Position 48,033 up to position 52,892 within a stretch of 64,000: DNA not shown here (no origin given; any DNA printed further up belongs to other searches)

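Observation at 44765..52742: VirB10 and an inserted neighbour each carry ~1000 aa of a 17-residue 'DG-x-VVD-xx-GNVIG' repeat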

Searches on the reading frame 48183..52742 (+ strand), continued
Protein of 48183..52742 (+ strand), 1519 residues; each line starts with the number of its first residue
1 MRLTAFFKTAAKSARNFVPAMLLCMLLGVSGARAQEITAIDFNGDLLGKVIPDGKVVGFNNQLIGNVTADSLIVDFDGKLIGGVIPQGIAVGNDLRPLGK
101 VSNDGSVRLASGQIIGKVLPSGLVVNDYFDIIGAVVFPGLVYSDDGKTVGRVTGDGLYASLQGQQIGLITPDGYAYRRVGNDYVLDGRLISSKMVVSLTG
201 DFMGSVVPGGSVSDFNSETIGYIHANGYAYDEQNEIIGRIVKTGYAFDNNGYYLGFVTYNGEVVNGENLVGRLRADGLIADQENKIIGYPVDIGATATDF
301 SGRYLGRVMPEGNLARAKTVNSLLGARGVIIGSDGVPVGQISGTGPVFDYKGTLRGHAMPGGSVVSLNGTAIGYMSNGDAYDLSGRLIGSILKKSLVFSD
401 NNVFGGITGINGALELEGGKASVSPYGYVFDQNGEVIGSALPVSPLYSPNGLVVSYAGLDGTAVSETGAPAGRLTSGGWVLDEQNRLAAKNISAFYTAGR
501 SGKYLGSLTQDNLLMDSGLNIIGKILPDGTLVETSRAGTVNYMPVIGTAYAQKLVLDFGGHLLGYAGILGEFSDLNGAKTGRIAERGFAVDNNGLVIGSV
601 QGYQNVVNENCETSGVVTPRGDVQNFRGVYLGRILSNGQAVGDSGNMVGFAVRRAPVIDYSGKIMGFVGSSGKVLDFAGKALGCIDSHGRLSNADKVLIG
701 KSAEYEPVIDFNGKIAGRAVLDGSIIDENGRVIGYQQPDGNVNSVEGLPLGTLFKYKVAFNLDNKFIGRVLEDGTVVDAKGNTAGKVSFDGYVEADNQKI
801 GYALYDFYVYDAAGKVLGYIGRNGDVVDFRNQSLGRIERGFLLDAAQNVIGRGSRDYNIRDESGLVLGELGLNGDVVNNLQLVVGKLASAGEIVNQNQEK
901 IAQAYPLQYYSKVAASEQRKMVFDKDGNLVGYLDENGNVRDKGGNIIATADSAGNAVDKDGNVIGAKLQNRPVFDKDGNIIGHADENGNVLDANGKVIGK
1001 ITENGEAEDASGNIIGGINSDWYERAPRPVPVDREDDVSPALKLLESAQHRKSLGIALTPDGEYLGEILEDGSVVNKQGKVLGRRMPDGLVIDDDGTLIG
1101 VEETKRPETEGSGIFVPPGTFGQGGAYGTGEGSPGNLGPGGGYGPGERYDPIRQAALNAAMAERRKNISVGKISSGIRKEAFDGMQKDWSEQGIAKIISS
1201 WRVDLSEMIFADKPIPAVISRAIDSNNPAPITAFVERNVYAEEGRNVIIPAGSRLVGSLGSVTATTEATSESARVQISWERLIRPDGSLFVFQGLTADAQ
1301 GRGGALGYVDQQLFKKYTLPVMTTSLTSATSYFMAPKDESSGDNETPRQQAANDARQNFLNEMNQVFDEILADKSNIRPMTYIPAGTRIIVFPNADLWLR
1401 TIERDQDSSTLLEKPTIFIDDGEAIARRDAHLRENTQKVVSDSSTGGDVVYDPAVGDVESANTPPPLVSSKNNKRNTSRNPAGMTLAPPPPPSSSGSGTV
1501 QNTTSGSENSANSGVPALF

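Call 12: find_homologous_proteins(query=window:48183-52742:+, max_evalue=0.00001)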
Query window:48183-52742:+ (1519 aa): 998 proteins with E <= 0.00001 among 8000 candidates; the best 120 are listed.
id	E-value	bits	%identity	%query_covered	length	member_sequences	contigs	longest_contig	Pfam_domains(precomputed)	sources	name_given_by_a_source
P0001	0.0e+0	3367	100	100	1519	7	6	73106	PF21784.4,PF12396.15,PF21785.4,PF03743.20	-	-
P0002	0.0e+0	2526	74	97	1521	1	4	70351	PF21784.4,PF12396.15,PF21785.4,PF03743.20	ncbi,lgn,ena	-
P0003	0.0e+0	2331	70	98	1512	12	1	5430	PF21784.4,PF12396.15,PF21785.4,PF03743.20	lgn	-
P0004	0.0e+0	2300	69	99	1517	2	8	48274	PF21784.4,PF12396.15,PF21785.4,PF03743.20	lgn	-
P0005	0.0e+0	2296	70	96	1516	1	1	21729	PF21784.4,PF12396.15,PF21785.4,PF03743.20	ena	-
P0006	0.0e+0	2253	67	99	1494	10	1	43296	PF21784.4,PF12396.15,PF21785.4,PF03743.20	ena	-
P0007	0.0e+0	2244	68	97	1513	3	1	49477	PF21784.4,PF12396.15,PF21785.4,PF03743.20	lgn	-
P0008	0.0e+0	2242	67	100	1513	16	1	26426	PF21784.4,PF12396.15,PF21785.4,PF03743.20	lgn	-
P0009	0.0e+0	2237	66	100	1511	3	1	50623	PF21784.4,PF12396.15,PF21785.4,PF03743.20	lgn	-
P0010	0.0e+0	2220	67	98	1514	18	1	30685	PF21784.4,PF12396.15,PF21785.4,PF03743.20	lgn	-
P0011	0.0e+0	2219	67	97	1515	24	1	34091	PF21784.4,PF12396.15,PF21785.4,PF03743.20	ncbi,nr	ncbi:MAG: hypothetical protein IJ482_00745 [Alphaproteobacteria bacterium]|nr:hypothetical protein [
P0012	0.0e+0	2217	66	100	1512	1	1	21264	PF21784.4,PF12396.15,PF21785.4,PF03743.20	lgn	-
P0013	0.0e+0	2214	66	100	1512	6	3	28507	PF21784.4,PF12396.15,PF21785.4,PF03743.20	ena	-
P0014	0.0e+0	2211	67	97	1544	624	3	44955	PF21784.4,PF12396.15,PF21785.4,PF03743.20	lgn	-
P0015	0.0e+0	2210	66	98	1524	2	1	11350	PF21784.4,PF12396.15,PF21785.4,PF03743.20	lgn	-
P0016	0.0e+0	2208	66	99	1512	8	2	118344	PF21784.4,PF12396.15,PF21785.4,PF03743.20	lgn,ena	-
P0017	0.0e+0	2204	66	98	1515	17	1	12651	PF21784.4,PF12396.15,PF21785.4,PF03743.20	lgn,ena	-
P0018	0.0e+0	2198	67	95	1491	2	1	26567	PF21784.4,PF12396.15,PF21785.4,PF03743.20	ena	-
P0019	0.0e+0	2172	65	97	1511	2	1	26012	PF21784.4,PF12396.15,PF21785.4,PF03743.20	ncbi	-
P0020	0.0e+0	2167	66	97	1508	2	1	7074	PF21784.4,PF12396.15,PF21785.4,PF03743.20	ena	-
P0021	0.0e+0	2150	64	99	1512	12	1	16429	PF21784.4,PF12396.15,PF21785.4,PF03743.20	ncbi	-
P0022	0.0e+0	2144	64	100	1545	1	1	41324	PF21784.4,PF12396.15,PF21785.4,PF03743.20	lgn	-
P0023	0.0e+0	2143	64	100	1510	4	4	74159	PF21784.4,PF12396.15,PF21785.4,PF03743.20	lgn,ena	-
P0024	0.0e+0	2138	63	100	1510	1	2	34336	PF21784.4,PF12396.15,PF21785.4,PF03743.20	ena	-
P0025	0.0e+0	2138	63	100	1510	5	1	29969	PF21784.4,PF12396.15,PF21785.4,PF03743.20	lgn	-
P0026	0.0e+0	2136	63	100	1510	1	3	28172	PF21784.4,PF12396.15,PF21785.4,PF03743.20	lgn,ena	-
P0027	0.0e+0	2132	65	96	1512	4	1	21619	PF21784.4,PF12396.15,PF21785.4,PF03743.20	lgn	-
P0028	0.0e+0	2128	64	96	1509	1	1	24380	PF21784.4,PF12396.15,PF21785.4,PF03743.20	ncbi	-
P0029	0.0e+0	2115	63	100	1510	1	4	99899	PF21784.4,PF12396.15,PF21785.4,PF03743.20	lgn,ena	-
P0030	0.0e+0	2107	63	99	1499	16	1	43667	PF21784.4,PF21785.4,PF03743.20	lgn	-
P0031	0.0e+0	2106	64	99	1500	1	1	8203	PF21784.4,PF12396.15,PF21785.4,PF03743.20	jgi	-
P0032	0.0e+0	2099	62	100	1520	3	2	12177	PF21784.4,PF12396.15,PF21785.4,PF03743.20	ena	-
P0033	0.0e+0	2093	62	100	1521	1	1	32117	PF21784.4,PF12396.15,PF21785.4,PF03743.20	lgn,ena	-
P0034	0.0e+0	2085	63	99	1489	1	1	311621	PF21784.4,PF12396.15,PF21785.4,PF03743.20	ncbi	-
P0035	0.0e+0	2083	63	98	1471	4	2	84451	PF21784.4,PF12396.15,PF21785.4,PF03743.20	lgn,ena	-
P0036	0.0e+0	2076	62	100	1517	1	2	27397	PF21784.4,PF12396.15,PF21785.4,PF03743.20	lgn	-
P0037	0.0e+0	2073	63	97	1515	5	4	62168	PF21784.4,PF12396.15,PF21785.4,PF03743.20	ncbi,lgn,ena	-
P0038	0.0e+0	2072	60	98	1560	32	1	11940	PF21784.4,PF12396.15,PF21785.4,PF03743.20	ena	-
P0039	0.0e+0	2072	63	97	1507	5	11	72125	PF21784.4,PF12396.15,PF21785.4,PF03743.20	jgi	-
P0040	0.0e+0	2040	59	100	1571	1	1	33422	PF21784.4,PF12396.15,PF21785.4,PF03743.20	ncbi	-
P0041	0.0e+0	1972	61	98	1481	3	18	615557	PF21784.4,PF12396.15,PF21785.4,PF03743.20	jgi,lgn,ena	-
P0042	0.0e+0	1971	60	98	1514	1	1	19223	PF21784.4,PF21785.4,PF03743.20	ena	-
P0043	0.0e+0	1956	51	72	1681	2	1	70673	PF21784.4,PF05593.20,PF12396.15,PF21785.4,PF03743.20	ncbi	-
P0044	0.0e+0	1953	59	99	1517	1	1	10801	PF21784.4,PF21785.4,PF03743.20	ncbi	-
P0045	0.0e+0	1942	58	99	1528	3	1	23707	PF21784.4,PF12396.15,PF21785.4,PF03743.20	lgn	-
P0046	0.0e+0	1936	60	99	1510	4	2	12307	PF21784.4,PF12396.15,PF21785.4,PF03743.20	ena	-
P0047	0.0e+0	1925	53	99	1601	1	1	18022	PF21784.4,PF05593.20,PF12396.15,PF21785.4,PF03743.20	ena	-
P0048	0.0e+0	1924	59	96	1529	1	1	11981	PF21784.4,PF05593.20,PF12396.15,PF21785.4,PF03743.20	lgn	-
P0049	0.0e+0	1923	57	100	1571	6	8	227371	PF21784.4,PF05593.20,PF12396.15,PF21785.4,PF03743.20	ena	-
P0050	0.0e+0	1923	53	99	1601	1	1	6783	PF21784.4,PF12396.15,PF21785.4,PF03743.20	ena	-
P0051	0.0e+0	1922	55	99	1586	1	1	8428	PF21784.4,PF12396.15,PF21785.4,PF03743.20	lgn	-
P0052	0.0e+0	1921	60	96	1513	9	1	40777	PF21784.4,PF12396.15,PF21785.4,PF03743.20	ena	-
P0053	0.0e+0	1900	58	96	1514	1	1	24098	PF21784.4,PF12396.15,PF21785.4,PF03743.20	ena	-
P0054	0.0e+0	1896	59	100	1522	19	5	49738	PF21784.4,PF12396.15,PF21785.4,PF03743.20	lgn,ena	-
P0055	0.0e+0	1890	57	97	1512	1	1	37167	PF21784.4,PF12396.15,PF21785.4,PF03743.20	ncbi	-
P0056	0.0e+0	1883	57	100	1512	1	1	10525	PF21784.4,PF12396.15,PF21785.4,PF03743.20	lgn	-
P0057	0.0e+0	1869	49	97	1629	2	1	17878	PF21784.4,PF05593.20,PF12396.15,PF21785.4,PF03743.20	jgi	jgi:YD repeat-containing protein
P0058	0.0e+0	1863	57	98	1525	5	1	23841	PF21784.4,PF12396.15,PF21785.4,PF03743.20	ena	-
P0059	0.0e+0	1857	55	99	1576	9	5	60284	PF21784.4,PF12396.15,PF21785.4,PF03743.20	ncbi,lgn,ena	-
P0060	0.0e+0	1850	57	96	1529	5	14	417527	PF21784.4,PF12396.15,PF21785.4,PF03743.20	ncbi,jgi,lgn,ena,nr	ncbi:MAG: hypothetical protein E7020_06635 [Alphaproteobacteria bacterium]|nr:hypothetical protein [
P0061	0.0e+0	1837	56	100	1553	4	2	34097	PF21784.4,PF12396.15,PF21785.4,PF03743.20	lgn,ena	-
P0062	0.0e+0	1810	56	96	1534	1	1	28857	PF21784.4,PF05593.20,PF12396.15,PF21785.4,PF03743.20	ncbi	-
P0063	0.0e+0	1802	49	73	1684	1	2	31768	PF21784.4,PF05593.20,PF12396.15,PF21785.4,PF03743.20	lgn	-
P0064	0.0e+0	1795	52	99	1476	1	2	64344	PF21784.4,PF12396.15,PF21785.4,PF03743.20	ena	-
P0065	0.0e+0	1781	57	97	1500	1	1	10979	PF21784.4,PF12396.15,PF21785.4,PF03743.20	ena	-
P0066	0.0e+0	1772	55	98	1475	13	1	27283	PF21784.4,PF12396.15,PF21785.4,PF03743.20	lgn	-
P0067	0.0e+0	1767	42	97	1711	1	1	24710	PF21784.4,PF12396.15,PF21785.4,PF03743.20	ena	-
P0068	0.0e+0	1765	56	96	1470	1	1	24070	PF21784.4,PF12396.15,PF21785.4,PF03743.20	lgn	-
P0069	0.0e+0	1763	56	97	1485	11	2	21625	PF21784.4,PF21785.4,PF03743.20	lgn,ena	-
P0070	0.0e+0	1759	54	99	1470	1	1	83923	PF21784.4,PF12396.15,PF21785.4,PF03743.20,PF06019.17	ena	-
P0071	0.0e+0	1757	55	93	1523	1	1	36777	PF21784.4,PF12396.15,PF21785.4,PF03743.20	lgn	-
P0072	0.0e+0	1744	56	96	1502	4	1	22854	PF21784.4,PF12396.15,PF21785.4,PF03743.20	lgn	-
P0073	0.0e+0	1736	54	97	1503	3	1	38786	PF21784.4,PF12396.15,PF21785.4,PF03743.20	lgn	-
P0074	0.0e+0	1732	53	100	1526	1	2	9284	PF21784.4,PF12396.15,PF21785.4,PF03743.20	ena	-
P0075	0.0e+0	1731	49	97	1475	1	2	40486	PF21784.4,PF12396.15,PF21785.4,PF03743.20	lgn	-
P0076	0.0e+0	1728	45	71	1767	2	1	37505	PF21784.4,PF05593.20,PF12396.15,PF21785.4,PF03743.20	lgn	-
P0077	0.0e+0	1727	51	100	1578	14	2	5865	PF21784.4,PF12396.15,PF21785.4,PF03743.20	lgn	-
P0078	0.0e+0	1723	47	72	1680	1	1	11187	PF21784.4,PF12396.15,PF21785.4,PF03743.20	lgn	-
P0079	0.0e+0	1715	52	97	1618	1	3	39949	PF21784.4,PF12396.15,PF21785.4,PF03743.20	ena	-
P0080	0.0e+0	1713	54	92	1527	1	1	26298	PF21784.4,PF12396.15,PF21785.4,PF03743.20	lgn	-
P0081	0.0e+0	1713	52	97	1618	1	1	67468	PF21784.4,PF12396.15,PF21785.4,PF03743.20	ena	-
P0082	0.0e+0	1711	52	97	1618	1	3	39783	PF21784.4,PF12396.15,PF21785.4,PF03743.20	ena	-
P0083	0.0e+0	1711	54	93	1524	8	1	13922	PF21784.4,PF12396.15,PF21785.4,PF03743.20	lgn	-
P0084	0.0e+0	1710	52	97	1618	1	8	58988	PF21784.4,PF12396.15,PF21785.4,PF03743.20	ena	-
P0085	0.0e+0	1710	52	97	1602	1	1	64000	PF21784.4,PF12396.15,PF21785.4,PF03743.20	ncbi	-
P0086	0.0e+0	1708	51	97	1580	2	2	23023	PF21784.4,PF12396.15,PF21785.4,PF03743.20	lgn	-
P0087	0.0e+0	1706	53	98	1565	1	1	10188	PF21784.4,PF12396.15,PF21785.4,PF03743.20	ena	-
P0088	0.0e+0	1706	54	97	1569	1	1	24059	PF21784.4,PF12396.15,PF21785.4,PF03743.20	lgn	-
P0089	0.0e+0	1705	54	97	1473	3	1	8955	PF21784.4,PF12396.15,PF21785.4,PF03743.20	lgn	-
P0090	0.0e+0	1705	54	97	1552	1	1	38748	PF21784.4,PF12396.15,PF21785.4,PF03743.20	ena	-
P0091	0.0e+0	1704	54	97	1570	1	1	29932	PF21784.4,PF12396.15,PF21785.4,PF03743.20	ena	-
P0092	0.0e+0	1704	54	97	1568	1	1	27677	PF21784.4,PF12396.15,PF21785.4,PF03743.20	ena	-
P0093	0.0e+0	1704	54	97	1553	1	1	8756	PF21784.4,PF12396.15,PF21785.4,PF03743.20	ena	-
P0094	0.0e+0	1704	54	97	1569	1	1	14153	PF21784.4,PF12396.15,PF21785.4,PF03743.20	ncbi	-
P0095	0.0e+0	1704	54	97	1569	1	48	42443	PF21784.4,PF12396.15,PF21785.4,PF03743.20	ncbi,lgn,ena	-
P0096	0.0e+0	1704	54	97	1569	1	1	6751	PF21784.4,PF12396.15,PF21785.4,PF03743.20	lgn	-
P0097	0.0e+0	1704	54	97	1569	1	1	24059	PF21784.4,PF12396.15,PF21785.4,PF03743.20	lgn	-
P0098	0.0e+0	1704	54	97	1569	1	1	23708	PF21784.4,PF12396.15,PF21785.4,PF03743.20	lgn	-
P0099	0.0e+0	1704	54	97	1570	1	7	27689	PF21784.4,PF12396.15,PF21785.4,PF03743.20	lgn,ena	-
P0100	0.0e+0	1704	54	97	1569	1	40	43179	PF21784.4,PF12396.15,PF21785.4,PF03743.20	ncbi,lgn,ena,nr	ncbi:MAG: hypothetical protein EGQ57_06065 [Alphaproteobacteria bacterium]|nr:hypothetical protein [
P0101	0.0e+0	1704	54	97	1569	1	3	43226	PF21784.4,PF12396.15,PF21785.4,PF03743.20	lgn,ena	-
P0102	0.0e+0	1704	54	97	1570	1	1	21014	PF21784.4,PF12396.15,PF21785.4,PF03743.20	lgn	-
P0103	0.0e+0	1704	54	97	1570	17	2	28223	PF21784.4,PF12396.15,PF21785.4,PF03743.20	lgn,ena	-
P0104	0.0e+0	1704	54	97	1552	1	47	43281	PF21784.4,PF12396.15,PF21785.4,PF03743.20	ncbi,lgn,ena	-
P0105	0.0e+0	1704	54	97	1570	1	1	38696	PF21784.4,PF12396.15,PF21785.4,PF03743.20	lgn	-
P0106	0.0e+0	1704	54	97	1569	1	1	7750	PF21784.4,PF12396.15,PF21785.4,PF03743.20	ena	-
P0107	0.0e+0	1704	54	97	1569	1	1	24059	PF21784.4,PF12396.15,PF21785.4,PF03743.20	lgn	-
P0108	0.0e+0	1704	54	97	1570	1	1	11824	PF21784.4,PF12396.15,PF21785.4,PF03743.20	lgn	-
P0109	0.0e+0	1703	54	97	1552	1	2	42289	PF21784.4,PF12396.15,PF21785.4,PF03743.20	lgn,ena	-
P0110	0.0e+0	1703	54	97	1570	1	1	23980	PF21784.4,PF12396.15,PF21785.4,PF03743.20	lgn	-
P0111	0.0e+0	1703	54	97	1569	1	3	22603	PF21784.4,PF12396.15,PF21785.4,PF03743.20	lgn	-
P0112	0.0e+0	1703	54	97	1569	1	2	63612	PF21784.4,PF12396.15,PF21785.4,PF03743.20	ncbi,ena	-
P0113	0.0e+0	1703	54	97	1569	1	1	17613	PF21784.4,PF12396.15,PF21785.4,PF03743.20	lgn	-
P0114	0.0e+0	1703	54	97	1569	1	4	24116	PF21784.4,PF12396.15,PF21785.4,PF03743.20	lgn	-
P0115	0.0e+0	1703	54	97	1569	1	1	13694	PF21784.4,PF12396.15,PF21785.4,PF03743.20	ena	-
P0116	0.0e+0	1703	54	97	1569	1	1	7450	PF21784.4,PF12396.15,PF21785.4,PF03743.20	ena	-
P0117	0.0e+0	1703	54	97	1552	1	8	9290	PF21784.4,PF12396.15,PF21785.4,PF03743.20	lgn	-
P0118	0.0e+0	1703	54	97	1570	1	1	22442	PF21784.4,PF12396.15,PF21785.4,PF03743.20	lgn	-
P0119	0.0e+0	1703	54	97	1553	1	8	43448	PF21784.4,PF12396.15,PF21785.4,PF03743.20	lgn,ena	-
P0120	0.0e+0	1703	54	97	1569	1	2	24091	PF21784.4,PF12396.15,PF21785.4,PF03743.20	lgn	-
